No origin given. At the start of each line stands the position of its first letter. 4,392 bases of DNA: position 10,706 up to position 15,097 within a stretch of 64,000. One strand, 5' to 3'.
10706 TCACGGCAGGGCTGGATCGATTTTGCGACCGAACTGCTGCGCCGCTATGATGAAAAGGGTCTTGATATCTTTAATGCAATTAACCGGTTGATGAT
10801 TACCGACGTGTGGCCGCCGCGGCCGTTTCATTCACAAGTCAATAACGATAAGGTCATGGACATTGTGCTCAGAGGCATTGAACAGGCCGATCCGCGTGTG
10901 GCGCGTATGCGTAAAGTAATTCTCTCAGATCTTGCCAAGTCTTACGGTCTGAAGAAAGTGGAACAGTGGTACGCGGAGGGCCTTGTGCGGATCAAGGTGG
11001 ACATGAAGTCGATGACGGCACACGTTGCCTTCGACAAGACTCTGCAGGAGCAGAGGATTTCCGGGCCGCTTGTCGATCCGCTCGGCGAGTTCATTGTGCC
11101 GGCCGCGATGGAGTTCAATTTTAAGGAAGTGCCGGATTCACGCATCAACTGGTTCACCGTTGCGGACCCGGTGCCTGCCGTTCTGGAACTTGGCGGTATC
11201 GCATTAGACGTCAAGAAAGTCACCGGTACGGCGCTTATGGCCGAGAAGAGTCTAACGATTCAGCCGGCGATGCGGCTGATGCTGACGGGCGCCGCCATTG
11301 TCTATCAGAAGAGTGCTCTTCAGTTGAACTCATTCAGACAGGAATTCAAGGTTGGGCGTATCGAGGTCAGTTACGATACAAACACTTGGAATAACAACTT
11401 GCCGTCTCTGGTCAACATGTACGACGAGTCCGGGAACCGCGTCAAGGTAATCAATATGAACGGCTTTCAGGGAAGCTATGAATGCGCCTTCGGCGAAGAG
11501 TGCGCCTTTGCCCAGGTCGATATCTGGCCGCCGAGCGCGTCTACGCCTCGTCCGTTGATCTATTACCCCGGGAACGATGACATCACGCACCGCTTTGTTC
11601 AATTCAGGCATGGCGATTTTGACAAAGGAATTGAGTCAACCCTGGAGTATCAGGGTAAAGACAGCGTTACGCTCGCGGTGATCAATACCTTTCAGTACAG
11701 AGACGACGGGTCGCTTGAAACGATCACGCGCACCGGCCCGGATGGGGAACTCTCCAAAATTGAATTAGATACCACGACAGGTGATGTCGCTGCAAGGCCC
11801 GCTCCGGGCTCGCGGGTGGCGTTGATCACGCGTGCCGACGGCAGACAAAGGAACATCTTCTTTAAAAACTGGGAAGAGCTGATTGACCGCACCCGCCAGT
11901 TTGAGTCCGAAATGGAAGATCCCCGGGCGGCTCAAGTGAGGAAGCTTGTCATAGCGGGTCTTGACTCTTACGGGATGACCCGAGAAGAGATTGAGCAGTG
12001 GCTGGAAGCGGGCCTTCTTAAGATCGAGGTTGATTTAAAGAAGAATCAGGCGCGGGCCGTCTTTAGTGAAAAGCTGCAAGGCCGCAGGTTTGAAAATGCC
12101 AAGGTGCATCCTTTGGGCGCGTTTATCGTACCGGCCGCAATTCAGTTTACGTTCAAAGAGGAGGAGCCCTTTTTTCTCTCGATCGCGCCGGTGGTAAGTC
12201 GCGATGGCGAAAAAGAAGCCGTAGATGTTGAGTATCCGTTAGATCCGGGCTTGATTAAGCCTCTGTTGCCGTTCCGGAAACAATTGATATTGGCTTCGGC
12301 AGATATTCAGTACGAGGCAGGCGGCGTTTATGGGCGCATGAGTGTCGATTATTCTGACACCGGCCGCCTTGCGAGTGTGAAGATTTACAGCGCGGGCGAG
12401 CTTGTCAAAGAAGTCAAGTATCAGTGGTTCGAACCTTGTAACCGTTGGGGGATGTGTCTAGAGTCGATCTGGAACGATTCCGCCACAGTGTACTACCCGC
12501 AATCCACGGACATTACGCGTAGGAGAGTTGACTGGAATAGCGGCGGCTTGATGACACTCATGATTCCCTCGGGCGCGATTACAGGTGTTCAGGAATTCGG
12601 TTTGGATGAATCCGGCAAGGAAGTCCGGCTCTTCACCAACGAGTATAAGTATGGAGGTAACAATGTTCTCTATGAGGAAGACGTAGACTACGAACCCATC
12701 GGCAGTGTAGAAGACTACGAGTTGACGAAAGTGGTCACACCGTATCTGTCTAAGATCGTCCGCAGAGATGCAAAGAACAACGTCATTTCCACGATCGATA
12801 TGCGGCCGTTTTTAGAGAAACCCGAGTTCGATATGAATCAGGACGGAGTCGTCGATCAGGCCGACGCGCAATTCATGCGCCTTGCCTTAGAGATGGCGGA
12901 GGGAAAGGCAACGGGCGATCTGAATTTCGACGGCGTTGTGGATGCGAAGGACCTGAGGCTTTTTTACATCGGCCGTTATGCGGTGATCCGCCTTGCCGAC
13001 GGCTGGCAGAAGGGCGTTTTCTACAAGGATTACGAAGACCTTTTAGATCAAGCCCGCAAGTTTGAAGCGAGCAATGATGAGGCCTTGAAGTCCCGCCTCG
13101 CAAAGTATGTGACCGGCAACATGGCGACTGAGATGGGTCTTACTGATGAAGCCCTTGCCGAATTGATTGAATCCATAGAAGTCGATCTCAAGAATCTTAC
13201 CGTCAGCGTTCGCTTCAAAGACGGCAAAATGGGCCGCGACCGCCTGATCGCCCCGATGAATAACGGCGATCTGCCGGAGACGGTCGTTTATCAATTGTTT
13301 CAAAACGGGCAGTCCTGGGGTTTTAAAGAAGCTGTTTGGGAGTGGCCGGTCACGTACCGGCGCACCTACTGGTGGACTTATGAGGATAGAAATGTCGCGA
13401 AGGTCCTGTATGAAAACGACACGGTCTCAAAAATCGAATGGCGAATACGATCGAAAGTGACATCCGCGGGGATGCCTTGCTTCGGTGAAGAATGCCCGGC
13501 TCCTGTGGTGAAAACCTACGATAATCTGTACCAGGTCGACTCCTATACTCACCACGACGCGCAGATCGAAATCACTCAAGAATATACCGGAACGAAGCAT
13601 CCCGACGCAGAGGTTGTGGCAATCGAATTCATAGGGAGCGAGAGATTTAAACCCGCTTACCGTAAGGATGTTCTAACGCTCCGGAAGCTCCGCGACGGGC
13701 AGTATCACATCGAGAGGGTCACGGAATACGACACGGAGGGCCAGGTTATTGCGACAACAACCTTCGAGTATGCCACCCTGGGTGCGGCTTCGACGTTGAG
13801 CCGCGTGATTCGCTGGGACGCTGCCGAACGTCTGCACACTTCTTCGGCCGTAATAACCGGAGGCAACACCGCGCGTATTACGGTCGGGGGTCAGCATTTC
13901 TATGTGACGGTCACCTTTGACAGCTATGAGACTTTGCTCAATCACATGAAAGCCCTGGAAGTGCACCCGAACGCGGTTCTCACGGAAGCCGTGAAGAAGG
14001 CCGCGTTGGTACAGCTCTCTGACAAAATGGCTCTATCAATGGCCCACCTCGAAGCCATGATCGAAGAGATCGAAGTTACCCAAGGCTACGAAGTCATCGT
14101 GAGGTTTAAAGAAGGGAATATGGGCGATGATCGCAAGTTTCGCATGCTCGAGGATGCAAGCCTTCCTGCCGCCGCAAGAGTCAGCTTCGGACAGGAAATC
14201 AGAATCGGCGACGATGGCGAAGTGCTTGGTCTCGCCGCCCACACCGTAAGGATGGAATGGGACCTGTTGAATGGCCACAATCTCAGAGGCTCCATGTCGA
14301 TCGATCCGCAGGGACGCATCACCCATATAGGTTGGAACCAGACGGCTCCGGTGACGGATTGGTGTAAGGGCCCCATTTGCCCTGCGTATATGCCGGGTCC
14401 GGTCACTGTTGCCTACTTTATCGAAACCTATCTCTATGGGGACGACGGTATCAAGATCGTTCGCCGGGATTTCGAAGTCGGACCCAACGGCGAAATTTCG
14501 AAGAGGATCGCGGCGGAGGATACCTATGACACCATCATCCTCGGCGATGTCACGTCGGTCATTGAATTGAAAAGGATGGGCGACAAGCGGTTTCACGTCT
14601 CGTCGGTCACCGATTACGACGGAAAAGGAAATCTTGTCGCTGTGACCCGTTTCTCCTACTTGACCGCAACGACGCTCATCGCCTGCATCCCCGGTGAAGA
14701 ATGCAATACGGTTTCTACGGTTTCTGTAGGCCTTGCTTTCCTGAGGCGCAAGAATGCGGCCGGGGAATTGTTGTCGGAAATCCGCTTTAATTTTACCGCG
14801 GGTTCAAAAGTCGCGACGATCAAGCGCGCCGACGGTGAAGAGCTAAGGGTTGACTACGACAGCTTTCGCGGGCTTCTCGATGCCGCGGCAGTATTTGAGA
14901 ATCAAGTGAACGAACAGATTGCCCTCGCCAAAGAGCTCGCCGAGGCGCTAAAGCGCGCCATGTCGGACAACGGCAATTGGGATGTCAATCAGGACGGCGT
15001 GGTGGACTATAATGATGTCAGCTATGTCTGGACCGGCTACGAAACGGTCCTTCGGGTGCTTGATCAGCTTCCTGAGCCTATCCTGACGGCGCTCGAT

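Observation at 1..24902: Operon-like block: LytTR regulator, coupled micro-ORF, giant protein, dockerin/PT-linker protein, Trp-repeat protein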

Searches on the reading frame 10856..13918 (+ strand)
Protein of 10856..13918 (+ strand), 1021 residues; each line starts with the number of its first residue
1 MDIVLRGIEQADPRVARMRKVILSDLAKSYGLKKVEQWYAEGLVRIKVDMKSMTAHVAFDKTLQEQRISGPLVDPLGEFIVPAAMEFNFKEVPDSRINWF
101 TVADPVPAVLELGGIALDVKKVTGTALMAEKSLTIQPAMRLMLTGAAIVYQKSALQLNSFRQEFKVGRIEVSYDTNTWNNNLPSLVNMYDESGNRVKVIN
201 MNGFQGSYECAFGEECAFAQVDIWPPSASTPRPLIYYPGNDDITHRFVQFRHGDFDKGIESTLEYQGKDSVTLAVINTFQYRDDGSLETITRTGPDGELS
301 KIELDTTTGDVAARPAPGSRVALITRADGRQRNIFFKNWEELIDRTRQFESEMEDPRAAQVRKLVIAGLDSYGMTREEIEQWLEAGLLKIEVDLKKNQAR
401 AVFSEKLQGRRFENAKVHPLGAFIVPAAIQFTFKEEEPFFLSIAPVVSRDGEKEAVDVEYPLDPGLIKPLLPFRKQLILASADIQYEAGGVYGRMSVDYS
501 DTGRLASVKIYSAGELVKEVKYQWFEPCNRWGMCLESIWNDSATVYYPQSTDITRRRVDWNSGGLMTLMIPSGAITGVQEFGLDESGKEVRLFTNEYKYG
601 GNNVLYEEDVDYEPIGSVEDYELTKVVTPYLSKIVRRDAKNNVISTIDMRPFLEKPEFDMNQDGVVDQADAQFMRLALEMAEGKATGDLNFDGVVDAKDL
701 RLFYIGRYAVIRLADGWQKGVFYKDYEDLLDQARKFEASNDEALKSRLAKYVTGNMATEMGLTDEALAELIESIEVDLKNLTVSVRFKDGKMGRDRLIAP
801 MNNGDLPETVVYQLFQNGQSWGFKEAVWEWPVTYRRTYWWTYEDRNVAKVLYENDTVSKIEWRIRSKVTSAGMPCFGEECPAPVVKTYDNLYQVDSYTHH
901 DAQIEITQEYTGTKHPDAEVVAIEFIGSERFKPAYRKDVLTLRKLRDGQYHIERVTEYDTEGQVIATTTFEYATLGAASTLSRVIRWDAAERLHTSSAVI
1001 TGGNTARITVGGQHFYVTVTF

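Call 18: find_homologous_proteins(query=window:10856-13918:+, max_evalue=0.00001)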
Query window:10856-13918:+: 8000 candidates shared short words with the query, none scored E <= 0.00001.

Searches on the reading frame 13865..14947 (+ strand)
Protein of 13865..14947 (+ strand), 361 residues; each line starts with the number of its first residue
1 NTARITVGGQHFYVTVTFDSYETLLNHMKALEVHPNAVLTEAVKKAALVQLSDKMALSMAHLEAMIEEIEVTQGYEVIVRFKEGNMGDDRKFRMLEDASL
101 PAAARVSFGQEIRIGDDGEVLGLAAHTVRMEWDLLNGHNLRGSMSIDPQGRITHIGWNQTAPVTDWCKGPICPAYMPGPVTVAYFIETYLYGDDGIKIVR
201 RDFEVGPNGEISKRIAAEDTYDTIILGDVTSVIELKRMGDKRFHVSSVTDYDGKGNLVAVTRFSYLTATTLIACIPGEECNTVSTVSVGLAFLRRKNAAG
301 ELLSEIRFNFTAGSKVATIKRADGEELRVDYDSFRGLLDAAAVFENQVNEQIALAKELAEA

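Call 95: search_solved_structures(query=A5, max_evalue=1)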
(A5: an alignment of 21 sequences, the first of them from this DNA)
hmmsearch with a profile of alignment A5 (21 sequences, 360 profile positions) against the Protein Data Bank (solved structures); distinct sequences matched with E-value up to 1: 0.

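Call 97: predict_structure(alignment_id=A5)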
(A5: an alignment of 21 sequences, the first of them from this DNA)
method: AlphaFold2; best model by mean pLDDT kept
length: 361 residues; sequences in the alignment: 21
mean_pLDDT: 73.6   pTM: 0.65
mean pLDDT of the five models: 73.6, 72.8, 71.4, 69.9, 65.5
residues with pLDDT >= 90: 70; 70-90: 157; 50-70: 88; < 50: 46
segments of 3 or more residues with pLDDT < 50: 133-140, 148-150, 158-168, 174-180, 213-227
pLDDT, mean of each block of 10 residues (from residue 1): 76 79 86 71 79 72 90 82 72 69 76 63 56 43 50 52 44 47 66 78 66 43 54 86 89 88 92 79 78 96 93 86 95 89 85 77 81
secondary structure, 60 per line:
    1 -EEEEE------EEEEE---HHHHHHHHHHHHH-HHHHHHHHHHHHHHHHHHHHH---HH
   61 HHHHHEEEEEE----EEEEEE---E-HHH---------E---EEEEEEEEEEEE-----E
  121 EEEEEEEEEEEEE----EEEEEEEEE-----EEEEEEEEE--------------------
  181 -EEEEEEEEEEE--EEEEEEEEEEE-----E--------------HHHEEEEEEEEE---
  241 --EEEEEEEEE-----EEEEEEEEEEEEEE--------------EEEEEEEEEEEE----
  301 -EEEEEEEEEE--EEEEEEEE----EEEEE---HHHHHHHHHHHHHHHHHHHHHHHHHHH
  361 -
elements in order: E2-6 E13-17 H21-33 H35-55 H59-65 E66-71 E76-81 E103-114 E120-133 E138-146 E152-160 E182-192 E195-205 E229-237 E243-251 E257-270 E285-296 E302-311 E314-321 E326-330 H334-360

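Call 103: fold_search(model_id=the predicted structure, library=pdb)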
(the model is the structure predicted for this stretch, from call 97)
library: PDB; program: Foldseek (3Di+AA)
matches with E <= 10: 633; with E <= 0.001: 1
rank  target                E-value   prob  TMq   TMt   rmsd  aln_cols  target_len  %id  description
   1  4ghb_A                7.1e-04  1.00  0.27  0.36   9.4       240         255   14  Crystal structure of a porin-like protein (BACUNI_01323) from Bacteroides uniformis ATCC 8492 at 2.32 A resolution (released 2012-08-29)
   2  4ghb_B                1.7e-03  1.00  0.26  0.34   7.6       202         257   14  Crystal structure of a porin-like protein (BACUNI_01323) from Bacteroides uniformis ATCC 8492 at 2.32 A resolution (released 2012-08-29)
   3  2oy5                  3.6e-03  0.47  0.13  0.17  19.4       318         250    7  The crystal structure of OspA mutant (released 2008-03-04)
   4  2pi3                  3.8e-03  0.57  0.16  0.21  16.9       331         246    7  The crystal structure of OspA mutant (released 2008-05-27)
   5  6idc                  5.2e-03  0.44  0.13  0.17  27.9       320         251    7  Loop deletion and proline insertion mutant (deleting six residues and inserted six proline residues) (released 2019-07-03)
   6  2oy7                  5.5e-03  0.13  0.09  0.10  24.0       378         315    8  The crystal structure of OspA mutant (released 2008-03-04)
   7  7vfm_A                8.3e-03  0.92  0.13  0.10  15.4       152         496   10  Crystal structure of SdgB (UDP and SD peptide-binding form) (released 2021-11-24)
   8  2fkg                  8.8e-03  0.20  0.11  0.13  24.1       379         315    7  The Crystal Structure of Engineered OspA (released 2006-11-21)
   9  7jwg_C                9.2e-03  0.35  0.13  0.17  18.6       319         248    6  OspA-Fab 221-7 complex structure (released 2021-09-08)
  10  2ol8                  9.7e-03  0.33  0.15  0.18  17.5       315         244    8  The crystal structure of OspA mutant (released 2007-12-11)
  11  2g8c                  9.7e-03  0.28  0.13  0.17  18.5       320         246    7  Atomic-resolution crystal structure of Borrelia burgdorferi OspA via surface entropy reduction (released 2006-08-08)
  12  7vfo_A                1.1e-02  0.94  0.16  0.13  10.2       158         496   11  Crystal structure of SdgB (Phosphate-binding form) (released 2021-11-24)
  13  7jwg_E                1.1e-02  0.33  0.13  0.17  18.7       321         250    7  OspA-Fab 221-7 complex structure (released 2021-09-08)
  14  2ol7_A                1.2e-02  0.33  0.13  0.18  19.7       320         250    8  The crystal structure of OspA mutant (released 2007-12-11)
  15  6iys                  1.2e-02  0.21  0.11  0.16  25.4       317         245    8  Loop deletion and proline insertion mutant (deleting six residues and inserted three proline residues) (released 2019-07-03)
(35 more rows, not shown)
